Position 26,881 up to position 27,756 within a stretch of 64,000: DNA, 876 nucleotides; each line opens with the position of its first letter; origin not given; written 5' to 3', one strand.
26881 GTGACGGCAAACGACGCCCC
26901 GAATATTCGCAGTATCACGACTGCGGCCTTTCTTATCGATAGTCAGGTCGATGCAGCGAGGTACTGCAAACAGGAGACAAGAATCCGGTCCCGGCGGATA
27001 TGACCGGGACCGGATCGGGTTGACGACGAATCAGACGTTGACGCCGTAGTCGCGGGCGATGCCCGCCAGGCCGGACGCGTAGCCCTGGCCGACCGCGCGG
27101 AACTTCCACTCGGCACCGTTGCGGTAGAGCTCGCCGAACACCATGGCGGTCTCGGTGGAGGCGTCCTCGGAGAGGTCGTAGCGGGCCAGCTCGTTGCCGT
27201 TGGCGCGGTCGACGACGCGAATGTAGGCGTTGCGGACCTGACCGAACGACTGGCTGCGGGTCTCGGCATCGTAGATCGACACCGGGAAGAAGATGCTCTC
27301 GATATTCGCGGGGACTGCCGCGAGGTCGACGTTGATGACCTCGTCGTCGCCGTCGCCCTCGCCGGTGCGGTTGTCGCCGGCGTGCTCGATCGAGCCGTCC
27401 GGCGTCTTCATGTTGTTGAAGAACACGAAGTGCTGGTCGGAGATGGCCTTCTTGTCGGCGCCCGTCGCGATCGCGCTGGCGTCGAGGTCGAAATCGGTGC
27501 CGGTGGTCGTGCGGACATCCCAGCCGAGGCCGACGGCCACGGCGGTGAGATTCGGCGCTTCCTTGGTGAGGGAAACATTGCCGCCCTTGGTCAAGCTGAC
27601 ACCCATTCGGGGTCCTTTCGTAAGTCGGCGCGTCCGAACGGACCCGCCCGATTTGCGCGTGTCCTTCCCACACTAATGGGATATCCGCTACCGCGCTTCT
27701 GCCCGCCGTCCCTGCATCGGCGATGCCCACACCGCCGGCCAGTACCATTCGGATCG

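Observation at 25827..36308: Ter-type stress cluster with a translationally coupled operon for a predicted, still uncharacterised nucleoside-like metabolite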

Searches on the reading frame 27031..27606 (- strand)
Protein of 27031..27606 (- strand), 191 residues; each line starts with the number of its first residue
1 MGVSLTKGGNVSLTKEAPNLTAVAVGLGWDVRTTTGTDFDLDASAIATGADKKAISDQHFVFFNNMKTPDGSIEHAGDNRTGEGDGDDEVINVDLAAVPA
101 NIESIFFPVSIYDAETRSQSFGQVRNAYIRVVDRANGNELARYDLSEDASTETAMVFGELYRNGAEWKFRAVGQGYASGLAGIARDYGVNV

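Call 4: search_protein_families(library=pfam, proteins=[window:27031-27606:-], max_evalue=0.01)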
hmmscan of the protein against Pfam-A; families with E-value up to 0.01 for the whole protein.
window:27031-27606:- (191 aa): 1 family
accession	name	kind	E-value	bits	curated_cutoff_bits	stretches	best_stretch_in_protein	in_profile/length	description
PF02342.23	TerD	-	6.5e-85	283.8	25.3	1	1-187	1-187/187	TerD domain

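Call 5: search_protein_families(library=ncbifam, proteins=[window:27031-27606:-], max_evalue=0.01)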
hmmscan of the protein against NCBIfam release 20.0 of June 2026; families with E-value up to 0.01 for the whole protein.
window:27031-27606:- (191 aa): 0 families

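Call 7: search_protein_families(library=padloc, proteins=[window:27031-27606:-], max_evalue=0.01)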
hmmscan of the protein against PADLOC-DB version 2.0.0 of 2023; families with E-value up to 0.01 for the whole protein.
window:27031-27606:- (191 aa): 0 families

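Call 51: search_dna_similar(query=window:27031-27603:-, collection=phages, mode=protein, max_rows=25, rows=spread)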
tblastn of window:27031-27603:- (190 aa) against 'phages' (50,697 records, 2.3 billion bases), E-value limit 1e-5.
Records with a match: 138; places in all: 157; records where one place covers at least 80% of the query: 127.
Best place of each record, by identity: <60% 138.
By first word of the organism name: Pseudomonas 38; Caulobacter 13; Vibrio 12; Streptomyces 12; Rhizobium 10; Bacillus 8; Proteus 8; Brevundimonas 7; Cronobacter 6; Pectobacterium 5; and 10 more.
By host as written in the record: Pseudomonas syringae pv. actinidiae 16; - 14; Caulobacter vibrioides CB15 13; Brevundimonas pondensis LVF1 6; Proteus mirabilis 5; Cronobacter sakazakii 4; Pseudomonas syringae 3; Lysinibacillus fusiformis 2; and 56 more.
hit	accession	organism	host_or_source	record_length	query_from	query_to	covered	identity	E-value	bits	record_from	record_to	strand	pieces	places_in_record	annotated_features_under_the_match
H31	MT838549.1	Bacteriophage sp.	human fecal samples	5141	2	190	99%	56.8%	5e-63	215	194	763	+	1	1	record has no annotation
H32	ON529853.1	Brevundimonas phage vB_BpoS-Bambus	Brevundimonas pondensis LVF1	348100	2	186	97%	41.5%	2e-40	150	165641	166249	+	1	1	tellurium resistance protein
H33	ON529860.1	Brevundimonas phage vB_BpoS-Papperlapapp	Brevundimonas pondensis LVF1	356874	2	186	97%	41.0%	2e-39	148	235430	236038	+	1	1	tellurium resistance protein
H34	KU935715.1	Acinetobacter phage vB_AbaM_ME3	Acinetobacter baumannii DSM 30007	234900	2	187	98%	34.4%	3e-23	101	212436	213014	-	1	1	chemical-damaging agent resistance protein C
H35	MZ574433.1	Caulobacter phage RB23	Caulobacter vibrioides CB15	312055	2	186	97%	34.3%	2e-24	105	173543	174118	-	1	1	tellurium resistance protein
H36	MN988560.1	Rhizobium phage RHph_TM21B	R. phaseoli INC 1-2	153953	10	186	93%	33.7%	5e-20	92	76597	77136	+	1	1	TerD-like tellurite resistance protein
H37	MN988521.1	Rhizobium phage RHph_TM30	Rhizobium sp. N941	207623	10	186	93%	33.7%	5e-20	92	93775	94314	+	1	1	TerD-like tellurite resistance protein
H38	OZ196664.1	Vibrio phage D71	Seawater and oysters mix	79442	2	173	91%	34.5%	8e-17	83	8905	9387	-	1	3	hypothetical protein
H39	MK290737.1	Pectobacterium phage Arno162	Pectobacterium atrosepticum SCRI1043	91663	2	182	95%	32.1%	3e-18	87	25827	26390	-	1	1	hypothetical protein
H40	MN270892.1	Pectobacterium phage Wc4-1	Pectobacterium carotovorum subsp. ...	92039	2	182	95%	31.6%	2e-16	82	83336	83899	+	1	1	hypothetical protein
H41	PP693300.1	Yersinia phage vB_YenM_P778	Yersinia enterocolitica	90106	2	183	96%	31.3%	5e-17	84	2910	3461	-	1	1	tellurium resistance protein TerD-like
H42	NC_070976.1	Proteus phage 3H10_20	Proteus mirabilis H10_20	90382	2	182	95%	30.6%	2e-10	64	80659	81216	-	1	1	stress response protein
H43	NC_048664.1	Cronobacter phage vB_CsaP_009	Cronobacter sakazakii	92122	2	182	95%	30.1%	1e-8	59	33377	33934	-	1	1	hypothetical protein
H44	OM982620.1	Pseudomonas phage Kremar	Pseudomonas syringae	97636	10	173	86%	32.0%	2e-12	70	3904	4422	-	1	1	TerD-like protein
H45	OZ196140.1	Vibrio phage D181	Seawater and oysters mix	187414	4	182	94%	28.9%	1e-17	85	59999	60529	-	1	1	hypothetical protein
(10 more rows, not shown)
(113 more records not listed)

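Call 52: get_annotated_region(hit=H35, flank=8000)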
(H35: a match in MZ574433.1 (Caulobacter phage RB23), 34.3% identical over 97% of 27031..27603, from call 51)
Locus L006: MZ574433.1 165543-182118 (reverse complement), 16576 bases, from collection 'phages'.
description: Caulobacter phage RB23, complete genome.
organism: Caulobacter phage RB23 (NCBI taxid 2966444)
taxonomy: Viruses; Duplodnaviria; Heunggongvirae; Uroviricota; Caudoviricetes; Dolichocephalovirinae; Bertelyvirus
host: Caulobacter vibrioides CB15; source: Rocky Branch Creek, Columbia SC; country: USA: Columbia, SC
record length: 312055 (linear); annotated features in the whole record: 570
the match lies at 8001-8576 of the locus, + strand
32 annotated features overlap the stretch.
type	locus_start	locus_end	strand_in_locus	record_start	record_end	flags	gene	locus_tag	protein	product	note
CDS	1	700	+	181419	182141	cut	-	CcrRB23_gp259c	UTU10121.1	hypothetical protein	-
CDS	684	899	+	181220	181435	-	-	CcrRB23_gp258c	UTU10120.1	hypothetical protein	-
CDS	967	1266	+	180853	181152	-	-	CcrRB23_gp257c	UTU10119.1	hypothetical protein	-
CDS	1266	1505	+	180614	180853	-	-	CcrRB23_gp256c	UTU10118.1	hypothetical protein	-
CDS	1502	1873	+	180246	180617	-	-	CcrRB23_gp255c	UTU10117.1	hypothetical protein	-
CDS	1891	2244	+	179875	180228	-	-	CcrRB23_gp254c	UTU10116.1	hypothetical protein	-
CDS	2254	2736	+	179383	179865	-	-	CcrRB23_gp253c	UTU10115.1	hypothetical protein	-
CDS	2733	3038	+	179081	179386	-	-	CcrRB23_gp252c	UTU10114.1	hypothetical protein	-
CDS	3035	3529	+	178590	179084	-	-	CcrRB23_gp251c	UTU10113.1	hypothetical protein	-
CDS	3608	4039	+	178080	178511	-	-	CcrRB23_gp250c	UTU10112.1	hypothetical protein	-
CDS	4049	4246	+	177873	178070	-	-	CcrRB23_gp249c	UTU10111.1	hypothetical protein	-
CDS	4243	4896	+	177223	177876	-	-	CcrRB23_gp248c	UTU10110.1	hypothetical protein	-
CDS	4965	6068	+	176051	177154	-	-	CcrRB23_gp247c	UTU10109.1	tellurite resistance protein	-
CDS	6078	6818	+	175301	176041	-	-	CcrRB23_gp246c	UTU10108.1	putative tellurium resistance protein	-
CDS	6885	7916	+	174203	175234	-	-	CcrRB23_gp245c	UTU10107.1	integral membrane protein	-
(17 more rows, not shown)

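Call 53: get_annotated_region(hit=H34, flank=10000)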
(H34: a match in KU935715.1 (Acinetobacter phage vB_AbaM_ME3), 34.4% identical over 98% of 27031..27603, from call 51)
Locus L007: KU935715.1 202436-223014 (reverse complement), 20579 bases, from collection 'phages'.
description: Acinetobacter phage vB_AbaM_ME3, complete genome.
organism: Acinetobacter phage vB_AbaM_ME3 (NCBI taxid 1837876)
taxonomy: Viruses; Duplodnaviria; Heunggongvirae; Uroviricota; Caudoviricetes; Metrivirus; Metrivirus ME3
host: Acinetobacter baumannii DSM 30007; source: wastewater influent; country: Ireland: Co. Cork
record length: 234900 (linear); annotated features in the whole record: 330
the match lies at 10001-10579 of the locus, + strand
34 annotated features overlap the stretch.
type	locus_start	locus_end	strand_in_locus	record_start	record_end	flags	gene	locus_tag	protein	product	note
CDS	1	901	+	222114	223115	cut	-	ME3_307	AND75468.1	hypothetical protein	-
CDS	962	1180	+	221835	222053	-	-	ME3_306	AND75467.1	hypothetical protein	-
CDS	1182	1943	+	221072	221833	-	-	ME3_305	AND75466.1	2OG-Fe(II) oxygenase family protein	similar to 2OG-Fe(II) oxygenase family protein [Leptospira weilii], WP_003005893.1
CDS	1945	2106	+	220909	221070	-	-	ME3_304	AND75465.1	hypothetical protein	-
CDS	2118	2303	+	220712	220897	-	-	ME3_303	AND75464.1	hypothetical protein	-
CDS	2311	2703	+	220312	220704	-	-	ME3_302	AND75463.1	putative membrane protein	-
CDS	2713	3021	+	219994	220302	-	-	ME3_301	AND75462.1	hypothetical protein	-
CDS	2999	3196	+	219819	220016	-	-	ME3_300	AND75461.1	putative membrane protein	-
CDS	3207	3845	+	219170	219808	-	-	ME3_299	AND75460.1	hypothetical protein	-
CDS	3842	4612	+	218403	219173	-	-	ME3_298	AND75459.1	NAD synthetase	similar to NAD synthetase [Entomoplasma somnilux], WP_034942321.1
CDS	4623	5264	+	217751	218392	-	-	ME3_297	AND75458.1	hypothetical protein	-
CDS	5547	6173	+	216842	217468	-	-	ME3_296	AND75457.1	Appr-1-p processing protein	similar to Appr-1-p processing protein [Bacillus thuringiensis], WP_001288570.1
CDS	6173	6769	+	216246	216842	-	-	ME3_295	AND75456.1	hypothetical protein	-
CDS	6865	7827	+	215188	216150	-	-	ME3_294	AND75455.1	hypothetical protein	-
CDS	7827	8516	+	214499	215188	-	-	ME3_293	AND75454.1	putative von Willebrand A domain protein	similar to putative von Willebrand A domain protein [Caulobacter phage CcrColossus],YP_006988455.1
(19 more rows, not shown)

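Call 60: search_protein_families(library=pfam, proteins=[L006:4965-6068:+, L007:6865-7827:+, L006:6078-6818:+], max_evalue=0.01)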
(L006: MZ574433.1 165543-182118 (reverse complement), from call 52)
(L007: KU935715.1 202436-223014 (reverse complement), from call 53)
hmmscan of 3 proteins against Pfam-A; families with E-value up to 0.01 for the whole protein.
L006:4965-6068:+ (367 aa): 1 family
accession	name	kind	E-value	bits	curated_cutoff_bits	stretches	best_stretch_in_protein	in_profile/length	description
PF05816.16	TelA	-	1.4e-38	133.2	30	1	60-364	14-331/332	Toxic anion resistance protein (TelA)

L007:6865-7827:+ (320 aa): 0 families

L006:6078-6818:+ (246 aa): 3 families
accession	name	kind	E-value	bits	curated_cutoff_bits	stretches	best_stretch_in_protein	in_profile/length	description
PF10138.15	vWA-TerF-like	-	1.1e-28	101.2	29.4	2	28-121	2-97/200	vWA found in TerF C terminus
PF00092.34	VWA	-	0.00032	21.4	23.8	1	155-212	102-159/174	von Willebrand factor type A domain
PF07002.22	Copine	-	0.0023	17.9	27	0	158-218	110-172/218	Copine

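Call 63: find_homologous_proteins(query=L006:4965-6068:+, max_evalue=0.00001)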
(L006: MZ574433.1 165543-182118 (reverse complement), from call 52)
Query L006:4965-6068:+ (367 aa): 6 proteins with E <= 0.00001 among 8000 candidates.
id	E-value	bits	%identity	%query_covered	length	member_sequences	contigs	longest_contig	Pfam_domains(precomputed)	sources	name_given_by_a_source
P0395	1.7e-184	631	87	91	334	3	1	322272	PF05816.17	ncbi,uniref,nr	ncbi:tellurite resistance [Caulobacter phage CcrBL9]|uniref:Tellurite resistance protein n=1 Tax=Cau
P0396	2.6e-177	607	77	100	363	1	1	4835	PF05816.17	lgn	-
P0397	5.3e-166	570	73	99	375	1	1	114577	PF05816.17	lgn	-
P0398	1.0e-85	306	48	85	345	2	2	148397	PF05816.17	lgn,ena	-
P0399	1.3e-80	289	42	92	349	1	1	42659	PF05816.17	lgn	-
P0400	2.4e-57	213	34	97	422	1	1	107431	PF05816.17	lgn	-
